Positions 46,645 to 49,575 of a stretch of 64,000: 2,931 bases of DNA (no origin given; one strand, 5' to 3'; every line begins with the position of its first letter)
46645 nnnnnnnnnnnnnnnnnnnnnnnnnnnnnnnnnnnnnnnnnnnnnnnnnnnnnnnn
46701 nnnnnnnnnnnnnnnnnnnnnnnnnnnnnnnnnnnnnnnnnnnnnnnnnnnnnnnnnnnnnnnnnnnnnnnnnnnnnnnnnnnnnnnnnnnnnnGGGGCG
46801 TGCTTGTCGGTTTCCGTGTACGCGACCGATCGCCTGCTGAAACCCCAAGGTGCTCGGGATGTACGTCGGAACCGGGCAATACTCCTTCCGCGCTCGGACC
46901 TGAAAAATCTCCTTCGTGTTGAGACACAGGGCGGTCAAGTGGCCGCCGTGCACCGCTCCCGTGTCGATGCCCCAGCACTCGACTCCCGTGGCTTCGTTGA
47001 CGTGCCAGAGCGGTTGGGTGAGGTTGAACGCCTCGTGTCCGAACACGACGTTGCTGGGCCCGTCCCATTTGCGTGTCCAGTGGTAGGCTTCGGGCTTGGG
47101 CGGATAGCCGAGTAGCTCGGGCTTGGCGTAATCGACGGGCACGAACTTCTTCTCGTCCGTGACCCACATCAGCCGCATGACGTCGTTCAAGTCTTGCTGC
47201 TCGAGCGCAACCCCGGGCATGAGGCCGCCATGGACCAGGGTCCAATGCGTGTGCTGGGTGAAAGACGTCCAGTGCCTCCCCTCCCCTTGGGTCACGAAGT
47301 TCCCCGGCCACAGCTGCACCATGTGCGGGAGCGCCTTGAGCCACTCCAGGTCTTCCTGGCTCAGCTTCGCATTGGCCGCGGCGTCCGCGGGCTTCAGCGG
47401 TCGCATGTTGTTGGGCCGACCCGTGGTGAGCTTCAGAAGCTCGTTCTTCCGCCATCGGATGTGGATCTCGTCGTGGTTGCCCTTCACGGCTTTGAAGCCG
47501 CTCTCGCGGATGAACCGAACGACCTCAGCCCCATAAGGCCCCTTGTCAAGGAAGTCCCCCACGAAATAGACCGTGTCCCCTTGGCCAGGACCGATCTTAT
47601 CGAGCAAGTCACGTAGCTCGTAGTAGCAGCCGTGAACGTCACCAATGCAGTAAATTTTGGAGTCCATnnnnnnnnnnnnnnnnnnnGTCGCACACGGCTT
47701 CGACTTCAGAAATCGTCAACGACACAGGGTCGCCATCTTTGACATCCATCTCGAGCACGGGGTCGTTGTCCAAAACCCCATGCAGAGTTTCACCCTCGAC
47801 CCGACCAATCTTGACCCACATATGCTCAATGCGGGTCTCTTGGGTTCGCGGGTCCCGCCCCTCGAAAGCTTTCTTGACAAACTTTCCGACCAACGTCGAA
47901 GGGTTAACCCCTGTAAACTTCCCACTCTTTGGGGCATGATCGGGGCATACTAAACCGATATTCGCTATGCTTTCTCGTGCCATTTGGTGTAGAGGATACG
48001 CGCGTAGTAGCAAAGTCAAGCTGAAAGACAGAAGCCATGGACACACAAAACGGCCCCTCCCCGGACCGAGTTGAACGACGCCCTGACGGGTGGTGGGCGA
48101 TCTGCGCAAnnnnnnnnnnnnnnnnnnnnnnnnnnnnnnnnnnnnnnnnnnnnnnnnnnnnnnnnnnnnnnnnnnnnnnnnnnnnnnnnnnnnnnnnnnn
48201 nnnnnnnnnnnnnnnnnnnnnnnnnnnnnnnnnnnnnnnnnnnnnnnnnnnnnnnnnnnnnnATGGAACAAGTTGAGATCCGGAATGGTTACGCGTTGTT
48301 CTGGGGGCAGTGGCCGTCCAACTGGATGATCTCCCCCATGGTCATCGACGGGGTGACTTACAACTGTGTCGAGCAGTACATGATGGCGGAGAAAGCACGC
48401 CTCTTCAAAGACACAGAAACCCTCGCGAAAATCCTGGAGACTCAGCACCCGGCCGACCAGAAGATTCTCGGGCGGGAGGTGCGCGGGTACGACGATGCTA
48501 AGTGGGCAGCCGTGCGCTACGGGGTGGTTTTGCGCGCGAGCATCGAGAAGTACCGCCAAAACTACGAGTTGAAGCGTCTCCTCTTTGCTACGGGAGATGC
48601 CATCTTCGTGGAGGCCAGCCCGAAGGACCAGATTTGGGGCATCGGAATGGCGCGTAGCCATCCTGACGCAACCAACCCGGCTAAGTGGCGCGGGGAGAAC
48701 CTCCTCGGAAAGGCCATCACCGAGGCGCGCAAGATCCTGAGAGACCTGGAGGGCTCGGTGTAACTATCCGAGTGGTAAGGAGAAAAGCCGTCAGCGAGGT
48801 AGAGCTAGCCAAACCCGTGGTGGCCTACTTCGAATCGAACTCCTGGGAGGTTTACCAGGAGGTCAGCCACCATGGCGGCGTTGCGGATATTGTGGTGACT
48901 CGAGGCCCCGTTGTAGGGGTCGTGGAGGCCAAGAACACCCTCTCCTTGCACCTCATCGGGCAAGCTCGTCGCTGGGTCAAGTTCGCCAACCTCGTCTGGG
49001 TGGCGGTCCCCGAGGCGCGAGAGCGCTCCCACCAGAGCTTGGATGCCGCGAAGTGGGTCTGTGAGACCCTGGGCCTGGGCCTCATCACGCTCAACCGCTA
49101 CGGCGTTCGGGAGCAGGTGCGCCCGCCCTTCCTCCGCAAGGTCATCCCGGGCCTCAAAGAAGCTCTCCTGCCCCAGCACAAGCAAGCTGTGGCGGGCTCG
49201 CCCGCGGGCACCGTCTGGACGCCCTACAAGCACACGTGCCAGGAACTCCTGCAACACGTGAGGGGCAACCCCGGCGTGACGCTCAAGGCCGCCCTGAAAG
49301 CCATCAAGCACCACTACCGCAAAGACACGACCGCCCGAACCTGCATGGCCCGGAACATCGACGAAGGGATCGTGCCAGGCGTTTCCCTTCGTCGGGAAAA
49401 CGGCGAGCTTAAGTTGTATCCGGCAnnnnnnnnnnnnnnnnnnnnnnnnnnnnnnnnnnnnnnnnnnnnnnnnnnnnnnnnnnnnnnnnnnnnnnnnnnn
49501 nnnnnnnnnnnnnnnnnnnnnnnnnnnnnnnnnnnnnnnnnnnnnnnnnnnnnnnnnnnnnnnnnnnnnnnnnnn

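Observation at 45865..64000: Possible phage RNA repair/end-healing set: HNH-RNA-ligase fusion, Tpt1 and a PP-lambda-type phosphoesterase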

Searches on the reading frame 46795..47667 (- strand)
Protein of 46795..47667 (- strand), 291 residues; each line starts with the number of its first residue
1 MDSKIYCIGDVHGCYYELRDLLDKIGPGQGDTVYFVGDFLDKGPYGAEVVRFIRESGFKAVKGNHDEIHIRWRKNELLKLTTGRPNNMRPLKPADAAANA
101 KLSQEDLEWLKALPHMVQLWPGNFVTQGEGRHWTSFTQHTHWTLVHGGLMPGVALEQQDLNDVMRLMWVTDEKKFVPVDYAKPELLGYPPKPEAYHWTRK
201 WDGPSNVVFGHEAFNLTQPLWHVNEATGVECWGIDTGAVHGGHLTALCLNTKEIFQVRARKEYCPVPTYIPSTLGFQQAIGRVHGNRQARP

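Call 5: search_protein_families(library=pfam, proteins=[window:46795-47667:-], max_evalue=0.01)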
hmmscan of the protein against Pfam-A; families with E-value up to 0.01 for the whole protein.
window:46795-47667:- (291 aa): 2 families
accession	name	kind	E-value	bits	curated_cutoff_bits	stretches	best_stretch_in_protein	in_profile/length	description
PF00149.33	Metallophos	-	1.1e-15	59.1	21.5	1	4-211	2-187/191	Calcineurin-like phosphoesterase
PF12850.12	Metallophos_2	-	2.7e-05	24.6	27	1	4-73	2-60/154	Calcineurin-like phosphoesterase superfamily domain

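Call 16: search_protein_families(library=ncbifam, proteins=[window:46795-47667:-], max_evalue=0.01)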
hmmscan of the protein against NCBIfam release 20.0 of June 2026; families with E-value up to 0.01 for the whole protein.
window:46795-47667:- (291 aa): 6 families
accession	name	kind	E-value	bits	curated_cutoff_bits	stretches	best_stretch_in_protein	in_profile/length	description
NF001204.0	PRK00166.1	equivalog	1.7e-22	80.1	176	2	5-156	3-130/276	symmetrical bis(5'-nucleosyl)-tetraphosphatase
TIGR04075.1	bacter_Pnkp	equivalog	6.4e-20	70.9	750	2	192-265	354-419/851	polynucleotide kinase-phosphatase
TIGR00668.1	apaH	equivalog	3.6e-15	56.1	222.85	1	5-118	3-110/279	bis(5'-nucleosyl)-tetraphosphatase (symmetrical) ApaH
NF008516.0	PRK11439.1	equivalog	3e-12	47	326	1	4-78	18-93/218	protein-serine/threonine phosphatase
NF010148.0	PRK13625.1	equivalog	3e-11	43.3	340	2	5-84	3-95/245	bis(5'-nucleosyl)-tetraphosphatase PrpE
NF007425.0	PRK09968.1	equivalog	2.9e-08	33.7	332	1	4-68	16-81/218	protein-serine/threonine phosphatase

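Call 38: search_solved_structures(query=window:46795-47667:-, max_evalue=0.001, show_alignments=2)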
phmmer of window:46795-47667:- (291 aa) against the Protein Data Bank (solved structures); distinct sequences matched with E-value up to 0.001: 31.
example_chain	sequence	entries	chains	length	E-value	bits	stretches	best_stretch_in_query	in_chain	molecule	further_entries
2qjc_A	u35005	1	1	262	1.5e-16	63.7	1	4-132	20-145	Diadenosine tetraphosphatase, putative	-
4j6o_A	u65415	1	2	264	8.2e-12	48.2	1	7-90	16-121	Metallophosphoesterase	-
2dfj_A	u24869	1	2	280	2.4e-11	46.7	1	5-70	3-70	diadenosinetetraphosphatase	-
9olz_A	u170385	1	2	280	3.3e-11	46.2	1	5-70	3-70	Bis(5'-nucleosyl)-tetraphosphatase [symmetrical]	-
9ojd_A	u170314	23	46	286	3.5e-11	46.1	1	5-70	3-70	Bis(5'-nucleosyl)-tetraphosphatase [symmetrical] | Bis(5'-nucleosyl)-tetraphosphatase, symmetrical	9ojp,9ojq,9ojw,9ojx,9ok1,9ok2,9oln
1g5b_A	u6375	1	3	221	1.8e-10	43.8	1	4-70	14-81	SERINE/THREONINE PROTEIN PHOSPHATASE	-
9oly_A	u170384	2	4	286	4.5e-10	42.5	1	5-70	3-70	Bis(5'-nucleosyl)-tetraphosphatase [symmetrical]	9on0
9t9n_A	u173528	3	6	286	1.4e-08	37.6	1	5-79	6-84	Bis(5'-nucleosyl)-tetraphosphatase, symmetrical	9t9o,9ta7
6tz8_A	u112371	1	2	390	4.7e-05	26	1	2-53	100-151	Serine/threonine-protein phosphatase 2B catalytic subunit A1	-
6tz7_A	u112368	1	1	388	5.3e-05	25.8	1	1-53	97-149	Serine/threonine-protein phosphatase 2B catalytic subunit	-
5b8i_A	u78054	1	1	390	6.5e-05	25.5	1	1-53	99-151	Serine/threonine-protein phosphatase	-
4iyp_C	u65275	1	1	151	8.2e-05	25.2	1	7-53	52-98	Serine/threonine-protein phosphatase 2A catalytic subunit alpha isoform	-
3icf_A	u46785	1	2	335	0.00012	24.7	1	2-66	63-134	Serine/threonine-protein phosphatase T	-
3h60_A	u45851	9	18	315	0.00013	24.6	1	4-67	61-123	Serine/threonine-protein phosphatase 5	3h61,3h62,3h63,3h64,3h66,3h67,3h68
1s95_A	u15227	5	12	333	0.00014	24.4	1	4-67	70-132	Serine/threonine protein phosphatase 5 | Serine/threonine-protein phosphatase 5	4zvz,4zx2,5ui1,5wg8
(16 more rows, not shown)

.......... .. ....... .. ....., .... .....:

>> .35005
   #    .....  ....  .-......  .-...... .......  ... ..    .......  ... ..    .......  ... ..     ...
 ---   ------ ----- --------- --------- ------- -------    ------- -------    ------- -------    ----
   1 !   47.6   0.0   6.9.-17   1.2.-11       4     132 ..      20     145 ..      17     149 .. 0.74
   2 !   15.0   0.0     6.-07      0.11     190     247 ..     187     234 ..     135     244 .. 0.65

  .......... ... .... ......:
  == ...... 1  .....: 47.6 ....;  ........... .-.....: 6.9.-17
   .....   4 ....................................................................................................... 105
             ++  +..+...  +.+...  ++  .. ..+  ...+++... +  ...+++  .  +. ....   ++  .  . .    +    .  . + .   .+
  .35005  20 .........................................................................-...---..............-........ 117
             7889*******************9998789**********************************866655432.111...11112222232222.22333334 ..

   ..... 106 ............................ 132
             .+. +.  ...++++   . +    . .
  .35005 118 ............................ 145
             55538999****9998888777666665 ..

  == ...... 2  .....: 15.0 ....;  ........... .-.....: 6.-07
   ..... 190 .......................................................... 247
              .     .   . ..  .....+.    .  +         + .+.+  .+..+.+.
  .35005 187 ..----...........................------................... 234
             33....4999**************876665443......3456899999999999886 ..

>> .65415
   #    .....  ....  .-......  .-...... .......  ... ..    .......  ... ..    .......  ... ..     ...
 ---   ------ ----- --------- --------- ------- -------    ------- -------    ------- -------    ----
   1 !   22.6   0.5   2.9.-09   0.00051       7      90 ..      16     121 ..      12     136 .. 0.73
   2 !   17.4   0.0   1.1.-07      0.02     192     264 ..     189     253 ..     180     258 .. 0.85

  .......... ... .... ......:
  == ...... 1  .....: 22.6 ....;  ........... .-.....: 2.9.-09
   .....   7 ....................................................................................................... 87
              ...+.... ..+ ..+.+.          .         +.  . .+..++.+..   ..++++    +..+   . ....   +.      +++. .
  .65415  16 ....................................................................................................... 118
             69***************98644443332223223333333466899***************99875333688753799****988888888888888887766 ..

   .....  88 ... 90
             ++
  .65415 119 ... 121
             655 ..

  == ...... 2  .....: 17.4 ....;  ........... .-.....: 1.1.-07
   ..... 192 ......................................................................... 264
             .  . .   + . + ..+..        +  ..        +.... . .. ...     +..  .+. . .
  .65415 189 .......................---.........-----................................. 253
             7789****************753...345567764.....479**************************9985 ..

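Call 62: find_homologous_proteins(query=window:46795-47667:-, max_evalue=0.001)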
Query window:46795-47667:- (291 aa): 51 proteins with E <= 0.001 among 910 candidates.
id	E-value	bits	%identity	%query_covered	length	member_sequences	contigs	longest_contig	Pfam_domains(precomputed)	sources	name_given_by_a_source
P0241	2.0e-207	706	100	100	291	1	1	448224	PF00149.34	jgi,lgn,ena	-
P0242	4.3e-97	343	54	99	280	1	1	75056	PF12850.13,PF00149.34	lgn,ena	-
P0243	6.2e-78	280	52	93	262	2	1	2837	PF12850.13,PF00149.34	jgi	-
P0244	1.7e-73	266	48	96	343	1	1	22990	PF12850.13,PF00149.34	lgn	-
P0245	6.7e-70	254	47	90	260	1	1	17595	PF00149.34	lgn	-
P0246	6.4e-69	251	47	93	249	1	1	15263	PF00149.34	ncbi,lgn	-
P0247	1.5e-67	246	46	92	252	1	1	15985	PF00149.34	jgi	jgi:hypothetical protein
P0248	1.0e-65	240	45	93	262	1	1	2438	PF12850.13,PF00149.34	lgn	-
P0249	7.2e-51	191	40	92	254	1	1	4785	PF12850.13,PF00149.34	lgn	-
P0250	9.3e-51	191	42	93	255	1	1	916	PF00149.34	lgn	-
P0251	1.3e-48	184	39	90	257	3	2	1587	PF00149.34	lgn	-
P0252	1.5e-47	181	42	92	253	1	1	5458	PF00149.34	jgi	jgi:hypothetical protein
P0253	1.3e-43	168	40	90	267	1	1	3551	PF00149.34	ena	-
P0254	4.5e-43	166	38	91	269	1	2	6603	PF00149.34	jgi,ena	jgi:hypothetical protein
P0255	9.1e-43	165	38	90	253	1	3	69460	PF00149.34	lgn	-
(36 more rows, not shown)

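Call 79: predict_structure(alignment_id=A4)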
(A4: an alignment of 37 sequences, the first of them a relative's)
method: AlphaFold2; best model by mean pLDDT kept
length: 291 residues; sequences in the alignment: 37
mean_pLDDT: 89.1   pTM: 0.86
mean pLDDT of the five models: 89.1, 88.8, 88.8, 88.5, 88.2
residues with pLDDT >= 90: 229; 70-90: 22; 50-70: 13; < 50: 27
segments of 3 or more residues with pLDDT < 50: 123-129, 131-136, 276-279, 282-291
pLDDT, mean of each block of 10 residues (from residue 1): 93 99 98 98 98 98 98 98 98 97 98 96 49 49 97 96 97 92 84 95 95 94 94 98 97 97 90 53 42 37
secondary structure, 60 per line:
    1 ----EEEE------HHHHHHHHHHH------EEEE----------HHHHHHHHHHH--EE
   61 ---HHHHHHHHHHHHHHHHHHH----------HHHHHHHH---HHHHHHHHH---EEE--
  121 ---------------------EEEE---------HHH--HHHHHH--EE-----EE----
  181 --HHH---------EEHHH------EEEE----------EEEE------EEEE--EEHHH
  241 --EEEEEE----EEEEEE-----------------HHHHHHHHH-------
elements in order: E5-8 H15-25 E32-35 H46-56 H64-82 H93-100 H104-112 E116-118 E142-145 H160-165 E206-209 E220-223 E230-233 E243-248 E253-258 H276-284

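Call 81: fold_search(model_id=the predicted structure, library=pdb)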
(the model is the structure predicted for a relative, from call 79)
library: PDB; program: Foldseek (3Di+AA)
matches with E <= 10: 546; with E <= 0.001: 181
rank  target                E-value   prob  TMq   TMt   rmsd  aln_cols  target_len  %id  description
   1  2qjc                  2.4e-16  1.00  0.60  0.77   5.0       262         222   23  Crystal structure of a putative diadenosine tetraphosphatase (released 2007-07-24)
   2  9ojd_A                2.6e-13  1.00  0.58  0.62   5.8       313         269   21  Crystal structure of E. coli diadenosine tetraphosphate hydrolase (ApaH) (released 2025-09-03)
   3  9oly_A                4.6e-13  1.00  0.58  0.62   6.1       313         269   21  Crystal structure of E. coli ApaH D37A mutant, apo form (released 2025-09-03)
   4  4j6o_B                2.7e-12  1.00  0.54  0.60   7.3       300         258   23  Crystal Structure of the Phosphatase Domain of C. thermocellum (Bacterial) PnkP (released 2013-04-10)
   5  4j6o_A                3.1e-12  1.00  0.58  0.63   5.2       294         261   25  Crystal Structure of the Phosphatase Domain of C. thermocellum (Bacterial) PnkP (released 2013-04-10)
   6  2dfj_A                8.2e-12  1.00  0.54  0.59   6.7       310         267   22  Crystal Structure of the Diadenosine Tetraphosphate Hydrolase from Shigella flexneri 2a (released 2006-12-05)
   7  1g5b_A                1.5e-09  1.00  0.48  0.62   7.4       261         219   21  BACTERIOPHAGE LAMBDA SER/THR PROTEIN PHOSPHATASE (released 2001-03-07)
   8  1g5b_B                1.7e-09  1.00  0.47  0.60   8.3       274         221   20  BACTERIOPHAGE LAMBDA SER/THR PROTEIN PHOSPHATASE (released 2001-03-07)
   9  3rqz_C                8.5e-09  1.00  0.45  0.52   7.7       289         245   17  Crystal structure of metallophosphoesterase from Sphaerobacter thermophilus (released 2011-05-18)
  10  1wao_2                9.6e-09  1.00  0.41  0.28   8.8       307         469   16  PP5 structure (released 2005-02-22)
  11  1wao_1                1.8e-08  1.00  0.43  0.29   9.7       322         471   16  PP5 structure (released 2005-02-22)
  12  3rqz_A                2.0e-08  1.00  0.45  0.52   7.5       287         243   17  Crystal structure of metallophosphoesterase from Sphaerobacter thermophilus (released 2011-05-18)
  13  3rqz_B                4.5e-08  1.00  0.45  0.53   7.4       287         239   17  Crystal structure of metallophosphoesterase from Sphaerobacter thermophilus (released 2011-05-18)
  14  5vjv                  6.9e-08  1.00  0.50  0.49   8.9       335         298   16  Rhizobiales-like phosphatase 2 (released 2018-03-21)
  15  6zeh_B                6.9e-08  1.00  0.45  0.43   8.1       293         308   14  Structure of PP1-spectrin alpha II chimera [PP1(7-304) + linker (G/S)x9 + spectrin alpha II (1025-1039)] bound to Phac (released 2020-09-30)
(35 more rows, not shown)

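Call 82: search_protein_families(library=phrogs, proteins=[window:46795-47667:-], max_evalue=0.001)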
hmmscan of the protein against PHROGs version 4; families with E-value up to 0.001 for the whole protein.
window:46795-47667:- (291 aa): 7 families
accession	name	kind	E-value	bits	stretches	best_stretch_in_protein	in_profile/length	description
phrog_246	-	other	6e-30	105.6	2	2-76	175-251/417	NinI-like serine-threonine phosphatase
phrog_20114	-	other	1.3e-09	39.5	1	2-72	2-76/131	phosphoesterase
phrog_9096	-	unknown function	6e-09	37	1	4-70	14-81/157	-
phrog_8238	-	DNA, RNA and nucleotide metabolism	2e-08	33.8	1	2-71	171-245/737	RNA ligase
phrog_1649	-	other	4.2e-07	29.9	1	3-75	36-113/308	metallo-phosphoesterase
phrog_28031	-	unknown function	1.2e-06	28.9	1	4-89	142-232/406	-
phrog_547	-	other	0.00045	20.4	0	28-75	71-119/245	phosphoesterase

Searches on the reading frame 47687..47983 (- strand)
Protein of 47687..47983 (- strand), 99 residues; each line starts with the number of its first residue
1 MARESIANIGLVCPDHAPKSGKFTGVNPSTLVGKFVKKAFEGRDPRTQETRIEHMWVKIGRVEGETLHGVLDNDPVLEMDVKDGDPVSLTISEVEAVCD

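Call 78: search_protein_families(library=pfam, proteins=[window:47687-47983:-], max_evalue=0.01)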
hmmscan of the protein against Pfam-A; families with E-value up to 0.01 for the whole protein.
window:47687-47983:- (99 aa): 1 family
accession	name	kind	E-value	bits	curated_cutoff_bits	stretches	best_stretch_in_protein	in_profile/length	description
PF10077.14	DUF2314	-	4.1e-09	37.1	22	1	34-95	36-95/134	Uncharacterized protein conserved in bacteria (DUF2314)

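Call 82: search_protein_families(library=phrogs, proteins=[window:47687-47983:-], max_evalue=0.001)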
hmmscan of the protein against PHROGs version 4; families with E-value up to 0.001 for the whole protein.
window:47687-47983:- (99 aa): 0 families

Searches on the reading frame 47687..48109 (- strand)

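Call 5: search_protein_families(library=pfam, proteins=[window:47687-48109:-], max_evalue=0.01)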
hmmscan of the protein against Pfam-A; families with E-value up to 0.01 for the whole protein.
window:47687-48109:- (141 aa): 1 family
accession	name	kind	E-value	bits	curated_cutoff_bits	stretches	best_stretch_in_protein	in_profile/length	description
PF10077.14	DUF2314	-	9.7e-09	35.9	22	1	77-137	37-95/134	Uncharacterized protein conserved in bacteria (DUF2314)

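Call 16: search_protein_families(library=ncbifam, proteins=[window:47687-48109:-], max_evalue=0.01)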
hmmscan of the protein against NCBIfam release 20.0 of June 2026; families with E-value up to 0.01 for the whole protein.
window:47687-48109:- (141 aa): 0 families

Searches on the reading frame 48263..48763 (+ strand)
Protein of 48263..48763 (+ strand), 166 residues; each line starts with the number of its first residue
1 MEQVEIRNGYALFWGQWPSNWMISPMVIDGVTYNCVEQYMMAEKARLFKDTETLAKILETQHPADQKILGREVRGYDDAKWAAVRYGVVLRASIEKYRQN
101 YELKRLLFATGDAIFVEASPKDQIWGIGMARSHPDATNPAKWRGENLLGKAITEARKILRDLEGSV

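Call 5: search_protein_families(library=pfam, proteins=[window:48263-48760:+], max_evalue=0.01)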
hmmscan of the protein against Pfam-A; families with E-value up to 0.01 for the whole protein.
window:48263-48760:+ (166 aa): 1 family
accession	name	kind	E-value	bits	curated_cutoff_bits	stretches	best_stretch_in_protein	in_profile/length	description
PF08719.17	NADAR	-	1.1e-47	162.8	35.1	1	19-160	14-163/163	NADAR domain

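Call 16: search_protein_families(library=ncbifam, proteins=[window:48263-48760:+], max_evalue=0.01)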
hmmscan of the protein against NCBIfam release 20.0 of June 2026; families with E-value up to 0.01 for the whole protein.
window:48263-48760:+ (166 aa): 2 families
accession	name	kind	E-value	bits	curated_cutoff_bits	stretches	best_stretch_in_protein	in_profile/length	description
TIGR02464.1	ribofla_fusion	equivalog_domain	5.7e-44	150.1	73.7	1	19-159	14-152/153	riboflavin biosynthesis intermediates N-glycosidase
NF053876.1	DS32_2_antiphage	equivalog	4.6e-11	42.2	240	1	26-161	30-157/181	NADAR family anti-phage protein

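Call 19: find_encoding_contigs(protein=window:48263-48763:+, flank=10000, max_places=4)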
Protein window:48263-48763:+ (166 aa): 4 contigs read that carry it; 2 places shown.
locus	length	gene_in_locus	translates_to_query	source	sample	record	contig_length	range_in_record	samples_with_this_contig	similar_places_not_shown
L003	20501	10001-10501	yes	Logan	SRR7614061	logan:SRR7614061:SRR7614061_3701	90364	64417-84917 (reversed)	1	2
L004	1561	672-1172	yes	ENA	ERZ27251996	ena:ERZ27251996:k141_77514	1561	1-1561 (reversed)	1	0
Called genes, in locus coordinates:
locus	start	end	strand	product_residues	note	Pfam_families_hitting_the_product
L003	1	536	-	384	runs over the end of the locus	PF26125:AcrVA2-like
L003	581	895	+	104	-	-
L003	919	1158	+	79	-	-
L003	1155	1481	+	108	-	-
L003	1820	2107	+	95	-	-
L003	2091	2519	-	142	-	-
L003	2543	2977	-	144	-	-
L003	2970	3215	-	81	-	-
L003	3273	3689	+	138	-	-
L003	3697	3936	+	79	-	-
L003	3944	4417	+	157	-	-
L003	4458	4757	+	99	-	PF01978:TrmB (weak), PF03551:PadR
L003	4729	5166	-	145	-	PF04386:SspB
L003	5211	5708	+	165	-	-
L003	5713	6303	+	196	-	-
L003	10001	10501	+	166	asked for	PF08719:NADAR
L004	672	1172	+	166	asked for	PF08719:NADAR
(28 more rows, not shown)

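Call 82: search_protein_families(library=phrogs, proteins=[window:48263-48760:+], max_evalue=0.001)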
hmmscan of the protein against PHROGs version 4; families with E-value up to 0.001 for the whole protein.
window:48263-48760:+ (166 aa): 1 family
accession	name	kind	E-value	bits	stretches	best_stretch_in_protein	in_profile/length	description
phrog_1017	-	unknown function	5.2e-47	161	1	6-161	4-154/170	-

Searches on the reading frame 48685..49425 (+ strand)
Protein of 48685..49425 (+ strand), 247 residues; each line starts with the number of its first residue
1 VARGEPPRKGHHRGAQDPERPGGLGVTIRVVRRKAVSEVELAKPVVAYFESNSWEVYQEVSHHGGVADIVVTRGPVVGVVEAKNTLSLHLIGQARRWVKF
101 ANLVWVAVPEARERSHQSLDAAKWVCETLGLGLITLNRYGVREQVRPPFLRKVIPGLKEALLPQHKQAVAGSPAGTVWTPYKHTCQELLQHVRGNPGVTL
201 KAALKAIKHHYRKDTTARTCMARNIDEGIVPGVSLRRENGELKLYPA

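Call 5: search_protein_families(library=pfam, proteins=[window:48685-49425:+], max_evalue=0.01)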
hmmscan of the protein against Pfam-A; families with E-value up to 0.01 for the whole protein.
window:48685-49425:+ (247 aa): 0 families

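Call 71: search_protein_families(library=phrogs, proteins=[window:48817-49425:+], max_evalue=0.001)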
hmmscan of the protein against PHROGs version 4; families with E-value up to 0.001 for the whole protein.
window:48817-49425:+ (203 aa): 1 family
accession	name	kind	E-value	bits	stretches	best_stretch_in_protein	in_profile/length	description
phrog_12193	-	unknown function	2.9e-19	70.3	1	4-173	13-192/229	-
